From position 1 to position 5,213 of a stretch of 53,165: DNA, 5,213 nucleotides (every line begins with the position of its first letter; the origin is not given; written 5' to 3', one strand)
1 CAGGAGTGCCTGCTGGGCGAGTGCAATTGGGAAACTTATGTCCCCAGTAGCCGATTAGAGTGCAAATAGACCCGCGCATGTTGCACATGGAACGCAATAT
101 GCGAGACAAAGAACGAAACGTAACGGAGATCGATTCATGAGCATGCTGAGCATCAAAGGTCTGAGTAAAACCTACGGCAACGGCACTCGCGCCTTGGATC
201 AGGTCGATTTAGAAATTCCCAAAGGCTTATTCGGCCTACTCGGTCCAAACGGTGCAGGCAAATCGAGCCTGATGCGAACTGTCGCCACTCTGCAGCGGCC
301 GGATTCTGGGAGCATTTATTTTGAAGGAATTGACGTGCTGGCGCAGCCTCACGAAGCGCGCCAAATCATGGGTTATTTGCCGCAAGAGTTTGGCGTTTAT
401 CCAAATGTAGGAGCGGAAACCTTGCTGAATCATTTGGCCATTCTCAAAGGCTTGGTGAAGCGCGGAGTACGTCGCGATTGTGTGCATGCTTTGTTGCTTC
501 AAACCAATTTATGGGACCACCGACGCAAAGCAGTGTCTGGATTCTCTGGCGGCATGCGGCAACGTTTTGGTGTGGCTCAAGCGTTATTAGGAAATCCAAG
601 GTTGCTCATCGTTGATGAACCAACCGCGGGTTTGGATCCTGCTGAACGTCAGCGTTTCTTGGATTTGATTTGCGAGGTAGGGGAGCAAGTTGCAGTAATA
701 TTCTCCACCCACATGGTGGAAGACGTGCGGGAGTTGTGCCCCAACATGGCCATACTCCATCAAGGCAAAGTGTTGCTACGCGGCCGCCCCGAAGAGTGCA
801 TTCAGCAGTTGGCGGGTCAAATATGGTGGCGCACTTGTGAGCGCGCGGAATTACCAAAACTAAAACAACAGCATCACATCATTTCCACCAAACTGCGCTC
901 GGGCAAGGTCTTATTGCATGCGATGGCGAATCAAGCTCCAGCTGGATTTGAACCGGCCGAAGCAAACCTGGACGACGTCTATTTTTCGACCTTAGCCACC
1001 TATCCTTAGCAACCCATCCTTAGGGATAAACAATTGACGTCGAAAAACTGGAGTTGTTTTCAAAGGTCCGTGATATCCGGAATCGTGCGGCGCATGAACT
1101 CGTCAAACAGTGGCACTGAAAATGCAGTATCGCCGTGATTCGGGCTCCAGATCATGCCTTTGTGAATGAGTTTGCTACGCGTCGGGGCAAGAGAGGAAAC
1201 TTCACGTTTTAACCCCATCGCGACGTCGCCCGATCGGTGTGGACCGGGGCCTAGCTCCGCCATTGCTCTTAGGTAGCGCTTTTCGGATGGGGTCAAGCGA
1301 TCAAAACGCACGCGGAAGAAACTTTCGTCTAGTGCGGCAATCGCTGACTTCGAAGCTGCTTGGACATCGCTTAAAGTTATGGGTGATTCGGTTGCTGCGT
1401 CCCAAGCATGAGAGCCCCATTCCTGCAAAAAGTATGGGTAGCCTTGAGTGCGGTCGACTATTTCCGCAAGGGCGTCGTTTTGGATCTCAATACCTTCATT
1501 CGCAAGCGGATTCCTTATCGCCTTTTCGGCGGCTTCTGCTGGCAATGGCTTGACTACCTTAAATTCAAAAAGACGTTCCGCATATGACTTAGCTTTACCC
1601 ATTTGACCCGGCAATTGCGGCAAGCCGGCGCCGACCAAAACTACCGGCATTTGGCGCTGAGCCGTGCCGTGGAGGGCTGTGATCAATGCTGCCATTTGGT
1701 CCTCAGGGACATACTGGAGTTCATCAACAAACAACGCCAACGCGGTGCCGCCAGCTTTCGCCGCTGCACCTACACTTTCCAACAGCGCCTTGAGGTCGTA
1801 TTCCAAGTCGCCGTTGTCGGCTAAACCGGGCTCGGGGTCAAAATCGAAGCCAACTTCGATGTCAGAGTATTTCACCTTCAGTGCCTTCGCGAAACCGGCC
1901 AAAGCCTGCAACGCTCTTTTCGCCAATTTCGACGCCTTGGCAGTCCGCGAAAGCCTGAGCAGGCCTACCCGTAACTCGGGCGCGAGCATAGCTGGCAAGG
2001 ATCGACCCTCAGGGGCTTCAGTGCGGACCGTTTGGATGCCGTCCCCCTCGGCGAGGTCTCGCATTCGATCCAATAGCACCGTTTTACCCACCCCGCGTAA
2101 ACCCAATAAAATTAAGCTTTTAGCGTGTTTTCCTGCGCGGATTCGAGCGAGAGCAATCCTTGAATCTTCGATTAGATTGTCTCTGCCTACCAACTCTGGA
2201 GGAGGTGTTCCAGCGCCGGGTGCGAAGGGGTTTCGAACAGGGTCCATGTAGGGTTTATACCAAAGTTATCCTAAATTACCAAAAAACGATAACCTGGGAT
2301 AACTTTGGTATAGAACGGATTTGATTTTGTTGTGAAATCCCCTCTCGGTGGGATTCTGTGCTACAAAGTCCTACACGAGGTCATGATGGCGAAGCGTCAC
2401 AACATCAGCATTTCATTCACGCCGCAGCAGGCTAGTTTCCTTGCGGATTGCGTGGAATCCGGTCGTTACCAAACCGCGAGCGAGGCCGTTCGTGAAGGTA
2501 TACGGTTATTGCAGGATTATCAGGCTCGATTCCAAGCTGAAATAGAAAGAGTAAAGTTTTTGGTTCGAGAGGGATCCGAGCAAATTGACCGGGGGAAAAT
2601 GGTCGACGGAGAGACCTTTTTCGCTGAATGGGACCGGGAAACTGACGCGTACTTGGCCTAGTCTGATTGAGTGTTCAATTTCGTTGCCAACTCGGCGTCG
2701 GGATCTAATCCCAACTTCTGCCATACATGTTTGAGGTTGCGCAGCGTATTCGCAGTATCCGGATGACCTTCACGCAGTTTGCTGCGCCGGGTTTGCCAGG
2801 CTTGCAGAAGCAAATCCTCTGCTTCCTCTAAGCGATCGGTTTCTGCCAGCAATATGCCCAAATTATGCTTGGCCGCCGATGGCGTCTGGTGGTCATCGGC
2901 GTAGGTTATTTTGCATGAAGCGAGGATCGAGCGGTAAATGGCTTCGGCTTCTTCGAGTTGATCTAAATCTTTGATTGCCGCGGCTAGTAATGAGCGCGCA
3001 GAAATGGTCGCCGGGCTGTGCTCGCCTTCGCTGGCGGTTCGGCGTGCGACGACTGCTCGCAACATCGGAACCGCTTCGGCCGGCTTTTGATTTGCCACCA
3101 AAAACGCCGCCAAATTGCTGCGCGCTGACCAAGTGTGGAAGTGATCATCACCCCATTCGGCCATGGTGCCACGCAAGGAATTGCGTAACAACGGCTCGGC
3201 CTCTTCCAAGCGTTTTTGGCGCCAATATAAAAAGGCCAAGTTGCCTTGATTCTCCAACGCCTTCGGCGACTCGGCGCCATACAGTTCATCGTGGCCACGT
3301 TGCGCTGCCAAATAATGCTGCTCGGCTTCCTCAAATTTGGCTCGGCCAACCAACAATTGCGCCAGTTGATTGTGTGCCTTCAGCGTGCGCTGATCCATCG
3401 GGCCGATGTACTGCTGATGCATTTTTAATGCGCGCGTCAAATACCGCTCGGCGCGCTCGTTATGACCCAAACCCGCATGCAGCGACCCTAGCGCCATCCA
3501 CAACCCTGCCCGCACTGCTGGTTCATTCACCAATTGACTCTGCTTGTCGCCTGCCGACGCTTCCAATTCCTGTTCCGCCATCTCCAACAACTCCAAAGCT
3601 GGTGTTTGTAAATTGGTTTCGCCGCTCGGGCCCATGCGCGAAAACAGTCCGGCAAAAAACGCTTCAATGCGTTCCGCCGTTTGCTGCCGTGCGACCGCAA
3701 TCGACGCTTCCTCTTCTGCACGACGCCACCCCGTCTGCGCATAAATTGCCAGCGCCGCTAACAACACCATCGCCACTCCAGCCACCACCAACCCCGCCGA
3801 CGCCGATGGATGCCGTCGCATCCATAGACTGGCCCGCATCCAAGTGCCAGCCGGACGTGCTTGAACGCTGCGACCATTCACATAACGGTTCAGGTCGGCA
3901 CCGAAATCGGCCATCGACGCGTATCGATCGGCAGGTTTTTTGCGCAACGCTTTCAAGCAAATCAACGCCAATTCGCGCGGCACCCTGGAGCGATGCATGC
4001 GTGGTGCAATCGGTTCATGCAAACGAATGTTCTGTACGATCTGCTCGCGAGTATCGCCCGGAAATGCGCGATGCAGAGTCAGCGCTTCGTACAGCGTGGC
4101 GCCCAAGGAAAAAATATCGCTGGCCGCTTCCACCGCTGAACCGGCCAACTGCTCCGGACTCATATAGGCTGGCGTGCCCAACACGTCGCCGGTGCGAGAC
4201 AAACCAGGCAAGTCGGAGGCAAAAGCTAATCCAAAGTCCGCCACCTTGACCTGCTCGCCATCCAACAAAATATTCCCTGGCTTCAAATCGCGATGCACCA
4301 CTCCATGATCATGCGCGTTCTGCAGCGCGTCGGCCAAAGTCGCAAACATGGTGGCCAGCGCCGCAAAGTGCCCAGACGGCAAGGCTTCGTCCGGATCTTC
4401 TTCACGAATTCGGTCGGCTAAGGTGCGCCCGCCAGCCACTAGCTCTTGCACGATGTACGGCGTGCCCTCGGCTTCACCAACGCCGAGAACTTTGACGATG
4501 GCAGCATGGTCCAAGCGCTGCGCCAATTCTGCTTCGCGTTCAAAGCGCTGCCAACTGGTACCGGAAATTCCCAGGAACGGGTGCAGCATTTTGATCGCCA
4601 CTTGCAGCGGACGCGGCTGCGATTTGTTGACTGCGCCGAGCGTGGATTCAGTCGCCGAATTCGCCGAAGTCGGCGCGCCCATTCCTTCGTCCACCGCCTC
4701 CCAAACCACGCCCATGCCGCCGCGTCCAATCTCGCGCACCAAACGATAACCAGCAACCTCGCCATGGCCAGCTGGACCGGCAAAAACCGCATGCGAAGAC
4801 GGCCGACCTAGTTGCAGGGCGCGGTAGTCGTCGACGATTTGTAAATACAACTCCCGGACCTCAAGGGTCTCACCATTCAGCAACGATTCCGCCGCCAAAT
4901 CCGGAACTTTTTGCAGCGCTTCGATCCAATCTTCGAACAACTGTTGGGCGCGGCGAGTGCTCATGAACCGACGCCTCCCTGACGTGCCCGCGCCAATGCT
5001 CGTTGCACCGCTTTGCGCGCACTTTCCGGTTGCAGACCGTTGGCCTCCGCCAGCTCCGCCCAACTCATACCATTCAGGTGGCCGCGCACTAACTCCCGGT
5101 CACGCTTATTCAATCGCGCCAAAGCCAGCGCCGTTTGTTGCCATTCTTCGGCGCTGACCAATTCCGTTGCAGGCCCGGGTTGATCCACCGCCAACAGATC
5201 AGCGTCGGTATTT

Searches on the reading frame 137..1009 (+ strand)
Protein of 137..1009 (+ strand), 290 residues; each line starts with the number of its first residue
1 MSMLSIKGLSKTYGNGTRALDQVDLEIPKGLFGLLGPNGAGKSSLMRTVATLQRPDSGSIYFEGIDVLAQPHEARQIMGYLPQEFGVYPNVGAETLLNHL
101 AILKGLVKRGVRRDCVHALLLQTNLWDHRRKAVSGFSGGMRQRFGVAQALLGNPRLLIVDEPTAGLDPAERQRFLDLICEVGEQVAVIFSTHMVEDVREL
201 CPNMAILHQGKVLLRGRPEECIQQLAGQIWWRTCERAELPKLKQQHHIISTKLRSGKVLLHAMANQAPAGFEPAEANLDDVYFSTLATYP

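Call 52: search_protein_families(library=pfam, proteins=[window:137-1009:+], max_evalue=0.00001)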
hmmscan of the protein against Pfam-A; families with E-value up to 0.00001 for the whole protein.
window:137-1009:+ (290 aa): 3 families
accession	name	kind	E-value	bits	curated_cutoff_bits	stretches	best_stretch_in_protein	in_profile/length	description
PF00005.33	ABC_tran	-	3.4e-26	92.9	25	1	20-164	1-137/137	ABC transporter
PF13304.12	AAA_21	-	4e-13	50.5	27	1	135-192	237-298/304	AAA domain, putative AbiEii toxin, Type IV TA system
PF02463.25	SMC_N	-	3e-06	27.3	40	0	21-49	16-44/220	RecF/RecN/SMC N terminal domain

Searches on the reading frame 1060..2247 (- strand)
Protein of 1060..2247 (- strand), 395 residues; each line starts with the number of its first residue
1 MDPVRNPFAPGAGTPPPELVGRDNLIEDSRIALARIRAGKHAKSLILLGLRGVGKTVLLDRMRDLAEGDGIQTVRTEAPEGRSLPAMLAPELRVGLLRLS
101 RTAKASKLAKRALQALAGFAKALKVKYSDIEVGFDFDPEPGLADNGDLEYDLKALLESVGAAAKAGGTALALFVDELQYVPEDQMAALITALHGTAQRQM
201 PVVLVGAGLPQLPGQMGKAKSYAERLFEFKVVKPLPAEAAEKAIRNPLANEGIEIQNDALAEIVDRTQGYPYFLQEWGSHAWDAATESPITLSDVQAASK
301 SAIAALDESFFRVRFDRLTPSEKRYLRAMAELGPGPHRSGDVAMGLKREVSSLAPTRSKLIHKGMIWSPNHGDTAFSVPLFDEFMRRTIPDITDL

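Call 52: search_protein_families(library=pfam, proteins=[window:1060-2247:-], max_evalue=0.00001)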
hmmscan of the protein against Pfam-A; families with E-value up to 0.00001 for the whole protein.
window:1060-2247:- (395 aa): 2 families
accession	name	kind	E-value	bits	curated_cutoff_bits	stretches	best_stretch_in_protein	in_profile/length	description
PF13191.12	AAA_16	-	3.2e-15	57.5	32.6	1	18-205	1-167/167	AAA ATPase domain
PF13401.12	AAA_22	-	7.2e-09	36.5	27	1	40-207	3-123/130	AAA domain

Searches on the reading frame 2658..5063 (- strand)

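Call 52: search_protein_families(library=pfam, proteins=[window:2658-5063:-], max_evalue=0.00001)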
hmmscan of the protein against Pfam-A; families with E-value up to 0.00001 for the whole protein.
window:2658-5063:- (801 aa): 10 families
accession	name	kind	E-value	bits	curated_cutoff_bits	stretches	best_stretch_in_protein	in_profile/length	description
PF00069.31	Pkinase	-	3.1e-37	128.8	31.7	1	153-382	25-253/263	Protein kinase domain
PF07714.23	PK_Tyr_Ser-Thr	-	2.7e-29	102.7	23.1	1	109-380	4-248/258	Protein tyrosine and serine/threonine kinase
PF13374.12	TPR_10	-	1.1e-27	95.7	27.5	1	731-769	4-42/42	Tetratricopeptide repeat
PF13424.12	TPR_12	-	4e-27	94.7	30.1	4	560-631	2-73/77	Tetratricopeptide repeat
PF24885.1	TPR_NPHP3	-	4.6e-15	56.1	100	1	509-629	90-209/239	Nephrocystin-3 TPR domain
PF13181.12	TPR_8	-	1.1e-07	31.9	25.7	0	520-548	2-30/34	Tetratricopeptide repeat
PF07721.20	TPR_4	-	6.8e-07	29.7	27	0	730-752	2-24/26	Tetratricopeptide repeat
PF07719.23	TPR_2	-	1.9e-06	28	27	0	520-548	2-30/34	Tetratricopeptide repeat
PF00515.34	TPR_1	-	3e-06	27.3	27.8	0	521-550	3-32/34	Tetratricopeptide repeat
PF17874.7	TPR_MalT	-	6.5e-06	26.1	45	0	639-760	34-153/336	MalT-like TPR region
